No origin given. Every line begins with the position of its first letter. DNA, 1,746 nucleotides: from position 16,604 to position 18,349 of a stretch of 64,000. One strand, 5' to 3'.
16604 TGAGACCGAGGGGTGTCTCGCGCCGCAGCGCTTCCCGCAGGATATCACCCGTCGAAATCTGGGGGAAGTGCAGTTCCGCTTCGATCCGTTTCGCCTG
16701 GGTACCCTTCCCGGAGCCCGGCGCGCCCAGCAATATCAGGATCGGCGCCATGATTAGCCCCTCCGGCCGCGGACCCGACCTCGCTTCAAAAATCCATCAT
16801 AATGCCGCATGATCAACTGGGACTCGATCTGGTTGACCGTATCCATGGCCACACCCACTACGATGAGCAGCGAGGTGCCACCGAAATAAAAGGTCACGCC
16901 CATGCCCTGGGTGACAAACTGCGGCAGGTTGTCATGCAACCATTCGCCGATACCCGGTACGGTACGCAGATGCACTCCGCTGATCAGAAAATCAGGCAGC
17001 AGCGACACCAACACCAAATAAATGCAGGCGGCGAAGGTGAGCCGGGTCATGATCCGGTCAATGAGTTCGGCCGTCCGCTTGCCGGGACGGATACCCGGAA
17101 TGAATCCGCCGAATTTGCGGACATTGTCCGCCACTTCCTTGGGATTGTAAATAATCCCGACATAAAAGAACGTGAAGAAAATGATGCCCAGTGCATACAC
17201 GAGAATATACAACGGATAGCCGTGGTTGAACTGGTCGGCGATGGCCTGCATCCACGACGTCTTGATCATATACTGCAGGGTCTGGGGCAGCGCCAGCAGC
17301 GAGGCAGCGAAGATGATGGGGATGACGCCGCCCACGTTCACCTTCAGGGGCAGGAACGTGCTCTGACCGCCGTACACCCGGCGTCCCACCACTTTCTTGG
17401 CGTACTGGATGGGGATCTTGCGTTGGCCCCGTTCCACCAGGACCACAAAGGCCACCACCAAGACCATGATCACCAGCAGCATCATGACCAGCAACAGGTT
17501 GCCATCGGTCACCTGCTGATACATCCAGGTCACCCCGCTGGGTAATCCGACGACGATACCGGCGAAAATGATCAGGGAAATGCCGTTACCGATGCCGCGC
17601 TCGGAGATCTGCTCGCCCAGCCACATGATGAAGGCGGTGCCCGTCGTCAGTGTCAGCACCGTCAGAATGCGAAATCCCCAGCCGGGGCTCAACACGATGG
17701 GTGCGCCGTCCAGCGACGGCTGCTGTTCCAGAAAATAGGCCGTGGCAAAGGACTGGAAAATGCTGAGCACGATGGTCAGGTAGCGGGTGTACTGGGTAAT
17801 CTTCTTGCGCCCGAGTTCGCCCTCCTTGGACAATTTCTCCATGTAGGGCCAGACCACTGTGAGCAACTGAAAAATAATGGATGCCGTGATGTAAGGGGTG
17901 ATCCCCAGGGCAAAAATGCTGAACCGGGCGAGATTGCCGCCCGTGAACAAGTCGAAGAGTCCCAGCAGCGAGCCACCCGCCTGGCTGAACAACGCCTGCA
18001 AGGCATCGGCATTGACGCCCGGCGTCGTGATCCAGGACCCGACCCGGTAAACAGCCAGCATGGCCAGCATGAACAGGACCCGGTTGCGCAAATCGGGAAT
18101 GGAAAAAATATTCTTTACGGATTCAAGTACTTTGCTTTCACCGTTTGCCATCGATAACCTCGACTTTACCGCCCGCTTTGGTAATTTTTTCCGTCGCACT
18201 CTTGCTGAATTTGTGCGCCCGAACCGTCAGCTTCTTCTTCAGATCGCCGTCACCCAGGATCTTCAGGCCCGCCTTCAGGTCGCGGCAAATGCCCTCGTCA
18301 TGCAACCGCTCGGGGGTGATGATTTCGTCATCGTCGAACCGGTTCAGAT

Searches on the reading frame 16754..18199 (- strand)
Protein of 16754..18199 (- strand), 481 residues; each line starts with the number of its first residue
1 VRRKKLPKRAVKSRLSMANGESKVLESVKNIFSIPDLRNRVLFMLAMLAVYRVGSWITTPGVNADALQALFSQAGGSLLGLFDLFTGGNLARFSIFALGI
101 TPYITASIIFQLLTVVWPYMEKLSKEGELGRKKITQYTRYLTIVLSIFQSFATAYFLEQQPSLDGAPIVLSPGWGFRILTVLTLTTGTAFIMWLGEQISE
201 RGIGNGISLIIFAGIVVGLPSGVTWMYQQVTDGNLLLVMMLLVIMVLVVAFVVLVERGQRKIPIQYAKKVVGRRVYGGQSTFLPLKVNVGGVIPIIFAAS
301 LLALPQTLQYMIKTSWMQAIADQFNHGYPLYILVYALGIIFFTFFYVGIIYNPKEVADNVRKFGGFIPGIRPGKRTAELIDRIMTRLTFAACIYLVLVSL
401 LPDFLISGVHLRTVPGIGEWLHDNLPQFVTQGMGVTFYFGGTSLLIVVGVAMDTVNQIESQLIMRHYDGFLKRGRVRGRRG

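Call 80: search_protein_families(library=pfam, proteins=[window:16754-18199:-], max_evalue=0.00001)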
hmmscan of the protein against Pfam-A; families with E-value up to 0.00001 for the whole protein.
window:16754-18199:- (481 aa): 1 family
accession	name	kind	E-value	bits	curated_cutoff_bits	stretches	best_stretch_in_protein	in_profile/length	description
PF00344.25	SecY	-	1.4e-110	369.9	32.2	1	94-455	1-306/306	SecY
